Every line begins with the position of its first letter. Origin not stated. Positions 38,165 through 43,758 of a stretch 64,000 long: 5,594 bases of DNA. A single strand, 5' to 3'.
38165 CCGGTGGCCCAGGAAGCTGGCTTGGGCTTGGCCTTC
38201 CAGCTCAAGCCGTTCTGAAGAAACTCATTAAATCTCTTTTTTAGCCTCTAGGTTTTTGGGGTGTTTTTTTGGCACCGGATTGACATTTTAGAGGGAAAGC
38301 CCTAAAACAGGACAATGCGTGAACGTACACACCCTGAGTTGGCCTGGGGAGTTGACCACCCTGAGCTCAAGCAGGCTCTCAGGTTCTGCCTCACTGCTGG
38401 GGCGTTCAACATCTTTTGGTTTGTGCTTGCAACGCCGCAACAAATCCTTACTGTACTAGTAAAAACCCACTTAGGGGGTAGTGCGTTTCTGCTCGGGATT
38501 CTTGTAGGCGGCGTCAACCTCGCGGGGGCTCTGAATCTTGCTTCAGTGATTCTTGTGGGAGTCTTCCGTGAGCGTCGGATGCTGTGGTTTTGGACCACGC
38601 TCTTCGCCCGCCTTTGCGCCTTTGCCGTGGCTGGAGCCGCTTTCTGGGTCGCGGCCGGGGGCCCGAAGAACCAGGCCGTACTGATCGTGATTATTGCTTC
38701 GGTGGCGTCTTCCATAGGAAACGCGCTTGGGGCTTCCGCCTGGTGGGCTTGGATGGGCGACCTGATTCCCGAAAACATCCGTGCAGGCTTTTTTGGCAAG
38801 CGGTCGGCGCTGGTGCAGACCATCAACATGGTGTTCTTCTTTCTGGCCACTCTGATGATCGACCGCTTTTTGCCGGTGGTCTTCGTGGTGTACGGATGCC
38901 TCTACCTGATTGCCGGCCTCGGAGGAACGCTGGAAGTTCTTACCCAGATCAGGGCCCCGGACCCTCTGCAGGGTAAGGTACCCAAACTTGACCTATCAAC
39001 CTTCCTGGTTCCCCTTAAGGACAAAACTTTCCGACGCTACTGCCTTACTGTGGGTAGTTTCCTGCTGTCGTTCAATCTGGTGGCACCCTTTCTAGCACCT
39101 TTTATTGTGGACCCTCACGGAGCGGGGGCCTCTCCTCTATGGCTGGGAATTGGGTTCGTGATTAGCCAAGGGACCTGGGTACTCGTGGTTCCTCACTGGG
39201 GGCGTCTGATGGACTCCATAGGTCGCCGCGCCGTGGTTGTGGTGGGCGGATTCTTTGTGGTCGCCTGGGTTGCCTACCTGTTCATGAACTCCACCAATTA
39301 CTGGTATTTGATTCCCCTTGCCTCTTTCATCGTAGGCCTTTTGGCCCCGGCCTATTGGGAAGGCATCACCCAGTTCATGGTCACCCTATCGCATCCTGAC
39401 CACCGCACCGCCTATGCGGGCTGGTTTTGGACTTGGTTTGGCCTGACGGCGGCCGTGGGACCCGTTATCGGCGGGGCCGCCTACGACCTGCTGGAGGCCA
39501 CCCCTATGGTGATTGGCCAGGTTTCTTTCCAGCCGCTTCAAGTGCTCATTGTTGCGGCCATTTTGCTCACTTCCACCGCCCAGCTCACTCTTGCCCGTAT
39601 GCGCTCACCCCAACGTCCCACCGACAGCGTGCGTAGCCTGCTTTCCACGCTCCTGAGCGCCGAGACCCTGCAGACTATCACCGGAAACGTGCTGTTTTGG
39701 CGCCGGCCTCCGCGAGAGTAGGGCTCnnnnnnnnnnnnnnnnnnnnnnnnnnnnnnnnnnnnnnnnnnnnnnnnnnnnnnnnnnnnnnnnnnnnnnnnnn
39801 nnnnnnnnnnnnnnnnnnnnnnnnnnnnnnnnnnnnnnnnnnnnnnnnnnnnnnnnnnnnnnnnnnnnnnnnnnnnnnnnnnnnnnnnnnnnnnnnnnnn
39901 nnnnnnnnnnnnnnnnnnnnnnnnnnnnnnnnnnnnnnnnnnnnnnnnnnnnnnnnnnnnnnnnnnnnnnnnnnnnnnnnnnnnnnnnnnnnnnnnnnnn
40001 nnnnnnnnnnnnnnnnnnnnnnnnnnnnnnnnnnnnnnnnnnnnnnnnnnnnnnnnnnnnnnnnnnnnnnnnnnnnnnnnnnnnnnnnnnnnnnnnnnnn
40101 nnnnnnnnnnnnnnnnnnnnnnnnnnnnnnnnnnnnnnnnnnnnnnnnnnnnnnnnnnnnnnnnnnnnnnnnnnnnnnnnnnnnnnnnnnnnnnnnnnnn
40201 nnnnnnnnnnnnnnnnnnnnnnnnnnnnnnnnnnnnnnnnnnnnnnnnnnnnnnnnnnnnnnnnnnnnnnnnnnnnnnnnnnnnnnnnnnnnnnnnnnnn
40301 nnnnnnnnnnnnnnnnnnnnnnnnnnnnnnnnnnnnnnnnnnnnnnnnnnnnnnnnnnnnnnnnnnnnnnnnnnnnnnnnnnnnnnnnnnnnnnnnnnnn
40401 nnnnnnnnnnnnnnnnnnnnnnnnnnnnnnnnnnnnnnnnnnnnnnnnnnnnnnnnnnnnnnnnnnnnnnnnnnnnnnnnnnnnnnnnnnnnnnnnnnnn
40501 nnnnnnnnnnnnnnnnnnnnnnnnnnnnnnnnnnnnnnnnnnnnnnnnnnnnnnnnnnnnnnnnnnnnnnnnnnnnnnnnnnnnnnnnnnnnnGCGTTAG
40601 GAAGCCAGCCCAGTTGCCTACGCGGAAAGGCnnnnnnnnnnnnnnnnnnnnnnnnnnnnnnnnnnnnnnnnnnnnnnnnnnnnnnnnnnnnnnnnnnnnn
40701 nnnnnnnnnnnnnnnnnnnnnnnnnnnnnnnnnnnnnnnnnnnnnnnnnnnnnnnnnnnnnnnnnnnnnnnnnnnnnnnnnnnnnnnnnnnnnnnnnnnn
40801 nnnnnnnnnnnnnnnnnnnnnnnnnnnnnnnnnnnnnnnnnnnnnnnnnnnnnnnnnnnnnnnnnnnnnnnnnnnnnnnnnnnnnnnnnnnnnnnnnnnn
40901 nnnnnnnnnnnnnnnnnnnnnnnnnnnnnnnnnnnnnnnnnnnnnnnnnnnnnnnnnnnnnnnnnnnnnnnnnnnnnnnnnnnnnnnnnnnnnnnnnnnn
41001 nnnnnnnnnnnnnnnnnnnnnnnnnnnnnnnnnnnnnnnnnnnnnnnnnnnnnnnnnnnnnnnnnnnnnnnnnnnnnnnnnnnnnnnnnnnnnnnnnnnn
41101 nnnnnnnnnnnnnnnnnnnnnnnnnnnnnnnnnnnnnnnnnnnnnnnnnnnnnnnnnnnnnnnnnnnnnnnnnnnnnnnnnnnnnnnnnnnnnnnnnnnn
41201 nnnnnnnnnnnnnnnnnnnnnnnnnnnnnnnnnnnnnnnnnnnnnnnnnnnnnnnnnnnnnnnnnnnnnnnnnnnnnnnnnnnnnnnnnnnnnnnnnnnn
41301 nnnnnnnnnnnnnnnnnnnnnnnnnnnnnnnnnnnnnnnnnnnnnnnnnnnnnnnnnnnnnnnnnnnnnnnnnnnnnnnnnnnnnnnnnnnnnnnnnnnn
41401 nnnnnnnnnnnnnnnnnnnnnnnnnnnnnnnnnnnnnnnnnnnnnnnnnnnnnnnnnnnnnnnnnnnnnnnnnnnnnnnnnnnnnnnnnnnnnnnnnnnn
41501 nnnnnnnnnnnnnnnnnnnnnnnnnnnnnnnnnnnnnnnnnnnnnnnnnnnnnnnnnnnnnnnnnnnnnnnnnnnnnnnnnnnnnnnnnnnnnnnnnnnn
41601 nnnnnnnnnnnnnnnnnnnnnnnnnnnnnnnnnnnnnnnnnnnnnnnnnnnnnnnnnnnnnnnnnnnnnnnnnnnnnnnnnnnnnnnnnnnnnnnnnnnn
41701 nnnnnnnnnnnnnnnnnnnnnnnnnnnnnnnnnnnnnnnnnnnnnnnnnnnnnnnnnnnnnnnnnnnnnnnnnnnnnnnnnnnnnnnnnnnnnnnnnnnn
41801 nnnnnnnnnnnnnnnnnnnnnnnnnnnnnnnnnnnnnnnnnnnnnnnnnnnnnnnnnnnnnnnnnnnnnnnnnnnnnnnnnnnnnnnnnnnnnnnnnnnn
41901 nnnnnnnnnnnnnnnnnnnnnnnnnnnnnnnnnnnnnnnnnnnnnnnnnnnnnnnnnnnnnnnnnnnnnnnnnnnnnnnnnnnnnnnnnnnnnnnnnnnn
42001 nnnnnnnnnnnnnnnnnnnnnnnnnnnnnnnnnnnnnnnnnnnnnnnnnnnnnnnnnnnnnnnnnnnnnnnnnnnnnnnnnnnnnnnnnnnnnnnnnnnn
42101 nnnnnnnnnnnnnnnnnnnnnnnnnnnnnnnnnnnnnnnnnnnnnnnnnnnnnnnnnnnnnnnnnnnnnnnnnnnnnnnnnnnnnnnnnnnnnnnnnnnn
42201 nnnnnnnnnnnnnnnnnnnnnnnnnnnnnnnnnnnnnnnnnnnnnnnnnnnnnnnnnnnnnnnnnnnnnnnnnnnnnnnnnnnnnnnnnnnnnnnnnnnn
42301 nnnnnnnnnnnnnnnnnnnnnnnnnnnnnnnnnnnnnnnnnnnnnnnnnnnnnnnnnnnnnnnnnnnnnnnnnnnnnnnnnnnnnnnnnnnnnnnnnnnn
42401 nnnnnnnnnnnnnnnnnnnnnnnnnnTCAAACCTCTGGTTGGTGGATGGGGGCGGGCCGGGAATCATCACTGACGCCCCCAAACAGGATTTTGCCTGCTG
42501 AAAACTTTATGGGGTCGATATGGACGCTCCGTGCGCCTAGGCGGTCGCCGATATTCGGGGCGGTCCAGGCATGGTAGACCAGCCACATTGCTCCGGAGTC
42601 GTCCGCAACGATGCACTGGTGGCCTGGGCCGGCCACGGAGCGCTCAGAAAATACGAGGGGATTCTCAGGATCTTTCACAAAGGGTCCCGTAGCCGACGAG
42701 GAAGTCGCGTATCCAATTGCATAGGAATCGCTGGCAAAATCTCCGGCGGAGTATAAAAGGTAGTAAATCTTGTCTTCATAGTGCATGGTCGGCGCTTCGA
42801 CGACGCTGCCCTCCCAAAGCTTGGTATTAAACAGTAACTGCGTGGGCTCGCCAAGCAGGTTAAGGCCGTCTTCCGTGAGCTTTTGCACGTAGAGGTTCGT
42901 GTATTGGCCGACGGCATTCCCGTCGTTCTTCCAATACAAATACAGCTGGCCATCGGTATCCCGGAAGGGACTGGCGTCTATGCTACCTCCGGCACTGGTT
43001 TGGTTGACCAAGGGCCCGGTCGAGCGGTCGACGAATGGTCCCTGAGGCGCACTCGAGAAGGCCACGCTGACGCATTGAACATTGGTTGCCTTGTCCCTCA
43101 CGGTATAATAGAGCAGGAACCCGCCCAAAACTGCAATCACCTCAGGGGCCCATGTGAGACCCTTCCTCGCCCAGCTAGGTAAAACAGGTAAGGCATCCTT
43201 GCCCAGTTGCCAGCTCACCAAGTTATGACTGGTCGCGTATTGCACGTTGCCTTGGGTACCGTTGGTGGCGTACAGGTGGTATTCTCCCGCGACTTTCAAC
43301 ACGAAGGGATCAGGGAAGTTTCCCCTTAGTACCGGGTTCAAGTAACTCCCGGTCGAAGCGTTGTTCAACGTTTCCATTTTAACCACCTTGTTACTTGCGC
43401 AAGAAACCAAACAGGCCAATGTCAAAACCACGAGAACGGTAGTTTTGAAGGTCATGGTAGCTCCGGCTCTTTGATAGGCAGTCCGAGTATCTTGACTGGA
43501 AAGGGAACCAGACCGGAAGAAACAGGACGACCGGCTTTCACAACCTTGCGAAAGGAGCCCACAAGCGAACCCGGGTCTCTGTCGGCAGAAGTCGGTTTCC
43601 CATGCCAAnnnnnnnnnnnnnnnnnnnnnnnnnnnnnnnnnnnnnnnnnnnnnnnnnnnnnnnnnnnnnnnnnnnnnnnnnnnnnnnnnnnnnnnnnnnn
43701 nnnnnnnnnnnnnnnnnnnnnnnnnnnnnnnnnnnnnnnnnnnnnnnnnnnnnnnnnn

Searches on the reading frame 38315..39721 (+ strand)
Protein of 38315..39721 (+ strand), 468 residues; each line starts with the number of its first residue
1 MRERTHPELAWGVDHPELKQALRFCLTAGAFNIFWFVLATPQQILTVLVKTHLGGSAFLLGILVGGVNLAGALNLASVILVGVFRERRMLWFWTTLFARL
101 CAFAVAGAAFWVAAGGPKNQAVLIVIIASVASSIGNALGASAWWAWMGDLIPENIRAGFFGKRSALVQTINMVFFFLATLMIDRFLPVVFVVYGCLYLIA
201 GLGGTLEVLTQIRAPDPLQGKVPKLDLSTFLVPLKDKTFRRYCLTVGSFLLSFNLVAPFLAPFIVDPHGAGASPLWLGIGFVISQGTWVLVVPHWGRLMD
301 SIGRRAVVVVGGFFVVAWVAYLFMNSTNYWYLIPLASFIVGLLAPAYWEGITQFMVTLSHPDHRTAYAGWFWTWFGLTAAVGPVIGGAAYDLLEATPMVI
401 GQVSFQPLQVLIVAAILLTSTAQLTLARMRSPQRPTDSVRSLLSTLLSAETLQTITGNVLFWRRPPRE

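Call 26: search_protein_families(library=pfam, proteins=[window:38315-39721:+], max_evalue=0.001)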
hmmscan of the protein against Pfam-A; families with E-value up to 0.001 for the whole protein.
window:38315-39721:+ (468 aa): 1 family
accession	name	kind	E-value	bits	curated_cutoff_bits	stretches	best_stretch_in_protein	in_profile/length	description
PF07690.21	MFS_1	-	3.3e-14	53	33.4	1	244-435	3-181/347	Major Facilitator Superfamily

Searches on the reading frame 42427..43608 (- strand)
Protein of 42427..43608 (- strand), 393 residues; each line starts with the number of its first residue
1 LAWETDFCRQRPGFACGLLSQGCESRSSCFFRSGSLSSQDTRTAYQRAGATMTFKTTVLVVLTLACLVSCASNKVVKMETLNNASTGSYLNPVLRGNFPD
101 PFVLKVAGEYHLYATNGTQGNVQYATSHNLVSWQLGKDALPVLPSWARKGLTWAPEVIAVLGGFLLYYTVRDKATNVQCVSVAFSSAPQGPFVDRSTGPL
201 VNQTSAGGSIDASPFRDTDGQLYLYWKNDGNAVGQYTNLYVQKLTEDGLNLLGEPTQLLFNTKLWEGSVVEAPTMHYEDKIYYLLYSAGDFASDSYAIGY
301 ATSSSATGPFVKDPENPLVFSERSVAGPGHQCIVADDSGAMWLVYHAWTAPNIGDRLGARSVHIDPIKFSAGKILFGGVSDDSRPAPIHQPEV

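Call 75: search_protein_families(library=pfam, proteins=[window:42427-43608:-], max_evalue=0.001)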
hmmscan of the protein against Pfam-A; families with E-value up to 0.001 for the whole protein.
window:42427-43608:- (393 aa): 1 family
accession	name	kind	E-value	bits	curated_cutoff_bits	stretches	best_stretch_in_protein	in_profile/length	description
PF04616.20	Glyco_hydro_43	-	7.1e-59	199.9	32.2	1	89-371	1-284/288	Glycosyl hydrolases family 43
